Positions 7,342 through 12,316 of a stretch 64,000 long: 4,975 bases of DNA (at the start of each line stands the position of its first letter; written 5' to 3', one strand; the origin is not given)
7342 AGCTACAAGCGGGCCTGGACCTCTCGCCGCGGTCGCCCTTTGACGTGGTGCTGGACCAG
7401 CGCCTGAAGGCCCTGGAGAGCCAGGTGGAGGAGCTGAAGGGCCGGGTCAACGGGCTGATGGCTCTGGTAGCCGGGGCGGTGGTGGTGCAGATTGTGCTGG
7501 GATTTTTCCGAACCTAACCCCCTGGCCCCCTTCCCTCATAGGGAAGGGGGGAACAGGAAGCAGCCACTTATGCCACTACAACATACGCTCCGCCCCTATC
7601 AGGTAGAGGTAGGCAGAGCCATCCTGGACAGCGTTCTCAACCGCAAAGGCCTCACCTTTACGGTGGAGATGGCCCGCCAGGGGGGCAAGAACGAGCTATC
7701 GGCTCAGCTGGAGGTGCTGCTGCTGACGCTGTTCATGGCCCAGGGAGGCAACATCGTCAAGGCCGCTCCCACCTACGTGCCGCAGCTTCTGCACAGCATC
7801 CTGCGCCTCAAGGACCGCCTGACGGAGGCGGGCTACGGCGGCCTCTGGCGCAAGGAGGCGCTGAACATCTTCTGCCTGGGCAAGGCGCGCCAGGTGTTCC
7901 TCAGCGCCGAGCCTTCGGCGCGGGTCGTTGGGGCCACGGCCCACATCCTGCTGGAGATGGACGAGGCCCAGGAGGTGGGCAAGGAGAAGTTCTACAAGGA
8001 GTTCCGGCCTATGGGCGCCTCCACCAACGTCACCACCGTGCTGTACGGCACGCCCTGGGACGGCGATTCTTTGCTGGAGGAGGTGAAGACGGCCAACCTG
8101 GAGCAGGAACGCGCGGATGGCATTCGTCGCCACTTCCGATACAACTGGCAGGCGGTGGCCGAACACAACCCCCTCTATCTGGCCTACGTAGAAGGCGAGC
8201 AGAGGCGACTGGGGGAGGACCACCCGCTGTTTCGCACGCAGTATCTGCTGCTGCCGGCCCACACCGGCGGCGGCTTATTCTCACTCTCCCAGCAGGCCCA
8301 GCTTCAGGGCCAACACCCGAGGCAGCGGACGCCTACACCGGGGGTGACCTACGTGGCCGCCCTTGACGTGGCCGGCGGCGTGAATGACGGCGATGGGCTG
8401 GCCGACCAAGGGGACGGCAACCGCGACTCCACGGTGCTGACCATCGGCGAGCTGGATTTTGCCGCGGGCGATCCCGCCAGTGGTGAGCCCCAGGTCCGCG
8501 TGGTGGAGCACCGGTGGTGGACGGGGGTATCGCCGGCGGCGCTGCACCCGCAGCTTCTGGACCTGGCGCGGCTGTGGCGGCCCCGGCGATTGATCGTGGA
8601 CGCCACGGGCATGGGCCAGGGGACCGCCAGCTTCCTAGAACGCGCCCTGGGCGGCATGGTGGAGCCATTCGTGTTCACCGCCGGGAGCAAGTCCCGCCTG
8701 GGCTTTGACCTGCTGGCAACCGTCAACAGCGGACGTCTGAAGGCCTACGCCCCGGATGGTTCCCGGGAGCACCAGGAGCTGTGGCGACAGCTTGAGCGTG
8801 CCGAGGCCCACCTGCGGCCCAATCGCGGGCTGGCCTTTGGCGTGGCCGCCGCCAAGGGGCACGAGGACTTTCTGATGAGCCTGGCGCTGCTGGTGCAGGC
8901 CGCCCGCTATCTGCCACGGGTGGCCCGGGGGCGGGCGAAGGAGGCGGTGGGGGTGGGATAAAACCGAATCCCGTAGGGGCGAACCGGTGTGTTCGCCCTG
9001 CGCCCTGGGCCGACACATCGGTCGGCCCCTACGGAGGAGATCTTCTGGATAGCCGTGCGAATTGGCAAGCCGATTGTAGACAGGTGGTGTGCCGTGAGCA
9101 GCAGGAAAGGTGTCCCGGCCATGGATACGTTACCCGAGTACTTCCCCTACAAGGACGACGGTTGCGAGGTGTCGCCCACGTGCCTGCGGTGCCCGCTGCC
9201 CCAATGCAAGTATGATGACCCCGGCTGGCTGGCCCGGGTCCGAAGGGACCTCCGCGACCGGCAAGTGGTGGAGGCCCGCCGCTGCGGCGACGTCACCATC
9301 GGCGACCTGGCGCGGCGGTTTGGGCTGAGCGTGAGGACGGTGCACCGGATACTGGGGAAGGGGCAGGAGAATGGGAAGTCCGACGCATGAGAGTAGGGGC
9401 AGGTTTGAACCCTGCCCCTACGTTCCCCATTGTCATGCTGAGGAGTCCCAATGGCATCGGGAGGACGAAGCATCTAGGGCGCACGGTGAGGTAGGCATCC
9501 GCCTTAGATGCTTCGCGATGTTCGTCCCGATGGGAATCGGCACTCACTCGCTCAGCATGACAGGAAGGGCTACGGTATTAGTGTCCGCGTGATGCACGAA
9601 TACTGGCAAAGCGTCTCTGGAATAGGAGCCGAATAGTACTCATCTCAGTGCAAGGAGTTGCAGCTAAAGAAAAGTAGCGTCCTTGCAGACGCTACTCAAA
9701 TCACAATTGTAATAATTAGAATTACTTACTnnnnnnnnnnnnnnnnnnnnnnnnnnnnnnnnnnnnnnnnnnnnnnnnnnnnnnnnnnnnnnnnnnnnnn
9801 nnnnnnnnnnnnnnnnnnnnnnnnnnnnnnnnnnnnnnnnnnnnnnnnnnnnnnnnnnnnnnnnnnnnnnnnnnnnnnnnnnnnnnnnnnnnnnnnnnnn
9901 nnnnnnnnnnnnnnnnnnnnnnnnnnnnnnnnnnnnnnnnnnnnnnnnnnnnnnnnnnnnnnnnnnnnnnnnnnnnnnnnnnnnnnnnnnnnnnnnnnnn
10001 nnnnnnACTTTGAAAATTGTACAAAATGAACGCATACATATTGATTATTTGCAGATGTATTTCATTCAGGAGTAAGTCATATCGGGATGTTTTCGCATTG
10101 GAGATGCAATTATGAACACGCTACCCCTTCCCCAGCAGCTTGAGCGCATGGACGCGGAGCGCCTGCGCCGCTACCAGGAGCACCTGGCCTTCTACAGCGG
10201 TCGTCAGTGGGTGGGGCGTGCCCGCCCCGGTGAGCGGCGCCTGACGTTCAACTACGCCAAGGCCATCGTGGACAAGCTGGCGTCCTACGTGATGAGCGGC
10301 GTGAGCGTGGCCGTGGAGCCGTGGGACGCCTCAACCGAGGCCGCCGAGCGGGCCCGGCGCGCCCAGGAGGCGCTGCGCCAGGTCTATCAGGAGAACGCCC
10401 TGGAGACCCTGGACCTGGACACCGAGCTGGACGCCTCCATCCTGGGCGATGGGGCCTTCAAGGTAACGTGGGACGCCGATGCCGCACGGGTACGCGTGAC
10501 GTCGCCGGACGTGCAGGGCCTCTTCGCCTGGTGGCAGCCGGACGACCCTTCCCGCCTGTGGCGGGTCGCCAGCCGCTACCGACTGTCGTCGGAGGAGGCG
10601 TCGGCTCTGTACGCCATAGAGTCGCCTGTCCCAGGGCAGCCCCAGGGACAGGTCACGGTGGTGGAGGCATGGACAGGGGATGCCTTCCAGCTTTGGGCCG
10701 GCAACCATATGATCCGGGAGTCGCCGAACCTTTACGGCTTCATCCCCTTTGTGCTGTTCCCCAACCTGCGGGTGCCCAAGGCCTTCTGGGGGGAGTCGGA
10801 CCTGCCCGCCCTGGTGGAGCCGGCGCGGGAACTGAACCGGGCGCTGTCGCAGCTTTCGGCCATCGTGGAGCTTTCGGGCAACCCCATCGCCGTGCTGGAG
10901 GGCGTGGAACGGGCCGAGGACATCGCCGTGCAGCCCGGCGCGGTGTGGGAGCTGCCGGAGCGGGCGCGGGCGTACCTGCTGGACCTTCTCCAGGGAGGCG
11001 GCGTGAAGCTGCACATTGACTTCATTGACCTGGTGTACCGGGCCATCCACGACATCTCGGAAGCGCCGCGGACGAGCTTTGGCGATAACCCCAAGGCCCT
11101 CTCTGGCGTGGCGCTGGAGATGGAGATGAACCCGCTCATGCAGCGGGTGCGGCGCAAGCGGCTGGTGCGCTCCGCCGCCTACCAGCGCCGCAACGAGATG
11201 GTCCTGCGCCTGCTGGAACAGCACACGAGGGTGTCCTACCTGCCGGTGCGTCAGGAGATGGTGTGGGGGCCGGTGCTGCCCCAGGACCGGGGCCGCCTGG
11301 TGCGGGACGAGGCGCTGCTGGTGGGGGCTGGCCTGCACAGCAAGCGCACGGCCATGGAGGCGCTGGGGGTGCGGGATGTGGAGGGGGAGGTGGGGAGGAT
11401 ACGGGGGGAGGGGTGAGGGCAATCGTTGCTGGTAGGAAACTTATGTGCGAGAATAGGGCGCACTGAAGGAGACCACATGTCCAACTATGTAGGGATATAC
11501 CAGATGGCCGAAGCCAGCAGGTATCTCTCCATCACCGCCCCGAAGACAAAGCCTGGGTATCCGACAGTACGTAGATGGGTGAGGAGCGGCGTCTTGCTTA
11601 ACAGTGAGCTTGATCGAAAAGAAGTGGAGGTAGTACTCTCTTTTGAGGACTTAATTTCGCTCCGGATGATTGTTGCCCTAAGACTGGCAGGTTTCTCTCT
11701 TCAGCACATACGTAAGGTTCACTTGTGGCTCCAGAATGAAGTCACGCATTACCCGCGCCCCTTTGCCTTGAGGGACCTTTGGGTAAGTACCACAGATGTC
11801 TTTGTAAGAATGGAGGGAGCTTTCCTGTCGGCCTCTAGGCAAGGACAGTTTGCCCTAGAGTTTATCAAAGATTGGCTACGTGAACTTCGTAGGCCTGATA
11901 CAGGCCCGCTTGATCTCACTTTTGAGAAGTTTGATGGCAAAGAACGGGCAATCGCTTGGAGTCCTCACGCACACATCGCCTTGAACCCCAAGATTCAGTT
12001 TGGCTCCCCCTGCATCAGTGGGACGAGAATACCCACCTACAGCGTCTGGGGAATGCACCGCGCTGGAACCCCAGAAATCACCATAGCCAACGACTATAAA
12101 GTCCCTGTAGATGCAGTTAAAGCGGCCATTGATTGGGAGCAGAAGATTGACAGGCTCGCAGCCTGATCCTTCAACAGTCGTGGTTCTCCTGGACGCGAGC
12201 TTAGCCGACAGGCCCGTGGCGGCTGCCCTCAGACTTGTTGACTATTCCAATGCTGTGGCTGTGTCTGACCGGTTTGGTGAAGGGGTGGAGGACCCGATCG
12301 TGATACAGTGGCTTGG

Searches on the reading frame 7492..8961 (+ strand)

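Call 48: search_protein_families(library=pfam, proteins=[window:7492-8961:+], max_evalue=0.001)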
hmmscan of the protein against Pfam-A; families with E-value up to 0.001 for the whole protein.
window:7492-8961:+ (489 aa): 0 families

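Call 49: search_protein_families(library=phrogs, proteins=[window:7492-8961:+], max_evalue=0.001)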
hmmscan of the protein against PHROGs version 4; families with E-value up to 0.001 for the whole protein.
window:7492-8961:+ (489 aa): 2 families
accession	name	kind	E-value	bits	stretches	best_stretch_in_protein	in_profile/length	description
phrog_38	-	head and packaging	0.00018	21.3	1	165-436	428-681/760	terminase large subunit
phrog_5909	-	head and packaging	0.00041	20.6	1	330-418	131-218/285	terminase large subunit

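Call 90: search_protein_families(library=padloc, proteins=[window:7492-8961:+], max_evalue=0.001)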
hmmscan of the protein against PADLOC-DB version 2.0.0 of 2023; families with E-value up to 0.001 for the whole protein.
window:7492-8961:+ (489 aa): 0 families

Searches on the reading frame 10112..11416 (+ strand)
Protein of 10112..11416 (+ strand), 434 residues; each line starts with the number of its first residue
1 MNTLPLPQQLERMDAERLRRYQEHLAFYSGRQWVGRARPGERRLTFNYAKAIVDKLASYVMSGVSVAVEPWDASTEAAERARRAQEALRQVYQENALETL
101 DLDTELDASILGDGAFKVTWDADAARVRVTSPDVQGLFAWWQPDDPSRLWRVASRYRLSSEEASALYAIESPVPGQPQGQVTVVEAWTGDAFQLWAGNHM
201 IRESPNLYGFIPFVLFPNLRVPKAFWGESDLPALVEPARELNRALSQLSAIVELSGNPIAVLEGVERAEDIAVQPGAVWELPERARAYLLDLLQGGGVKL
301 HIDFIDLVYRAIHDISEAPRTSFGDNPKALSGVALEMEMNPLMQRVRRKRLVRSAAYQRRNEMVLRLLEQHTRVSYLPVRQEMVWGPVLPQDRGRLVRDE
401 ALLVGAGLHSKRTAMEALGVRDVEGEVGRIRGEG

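Call 12: search_protein_families(library=pfam, proteins=[window:10112-11416:+], max_evalue=0.001)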
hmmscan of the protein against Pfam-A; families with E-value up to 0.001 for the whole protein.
window:10112-11416:+ (434 aa): 2 families
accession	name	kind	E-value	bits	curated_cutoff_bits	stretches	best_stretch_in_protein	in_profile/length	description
PF05133.19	SPP1_portal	-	1.3e-14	54.4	25.5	1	14-431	8-407/416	Phage portal protein, SPP1 Gp6-like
PF16510.12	P22_portal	-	7e-05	22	26.1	1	14-123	11-128/594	Phage P22-like portal protein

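Call 49: search_protein_families(library=phrogs, proteins=[window:10112-11416:+], max_evalue=0.001)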
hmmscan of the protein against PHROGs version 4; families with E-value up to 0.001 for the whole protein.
window:10112-11416:+ (434 aa): 6 families
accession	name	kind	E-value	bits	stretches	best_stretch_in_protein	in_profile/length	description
phrog_64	-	head and packaging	4.3e-28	99.1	1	10-430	78-491/547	portal protein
phrog_156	-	head and packaging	6.2e-11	42.4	1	21-173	33-196/681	portal protein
phrog_104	-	head and packaging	6.2e-10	39.3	1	10-423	47-456/550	portal protein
phrog_533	-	head and packaging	1.7e-06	27.9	1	14-133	28-147/495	portal protein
phrog_332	-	connector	2.7e-06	27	0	197-283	248-334/560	head-tail adaptor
phrog_1216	-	head and packaging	6.4e-05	22.7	1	194-233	322-363/714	portal protein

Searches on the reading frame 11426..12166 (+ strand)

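Call 12: search_protein_families(library=pfam, proteins=[window:11426-12166:+], max_evalue=0.001)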
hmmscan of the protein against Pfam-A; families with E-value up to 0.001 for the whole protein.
window:11426-12166:+ (246 aa): 2 families
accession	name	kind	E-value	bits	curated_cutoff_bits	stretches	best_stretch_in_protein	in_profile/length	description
PF04255.20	DUF433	-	6.8e-12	45.5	23.6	1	184-236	1-54/56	Protein of unknown function (DUF433)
PF13411.12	MerR_1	-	2.3e-05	24.9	21.6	1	46-98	15-65/69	MerR HTH family regulatory protein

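Call 49: search_protein_families(library=phrogs, proteins=[window:11426-12166:+], max_evalue=0.001)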
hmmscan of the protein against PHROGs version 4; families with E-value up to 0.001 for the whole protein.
window:11426-12166:+ (246 aa): 1 family
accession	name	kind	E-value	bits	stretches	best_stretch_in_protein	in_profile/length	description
phrog_31673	-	unknown function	2.2e-10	41.6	1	47-239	18-200/207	-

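Call 90: search_protein_families(library=padloc, proteins=[window:11426-12166:+], max_evalue=0.001)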
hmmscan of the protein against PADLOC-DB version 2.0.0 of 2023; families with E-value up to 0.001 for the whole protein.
window:11426-12166:+ (246 aa): 0 families
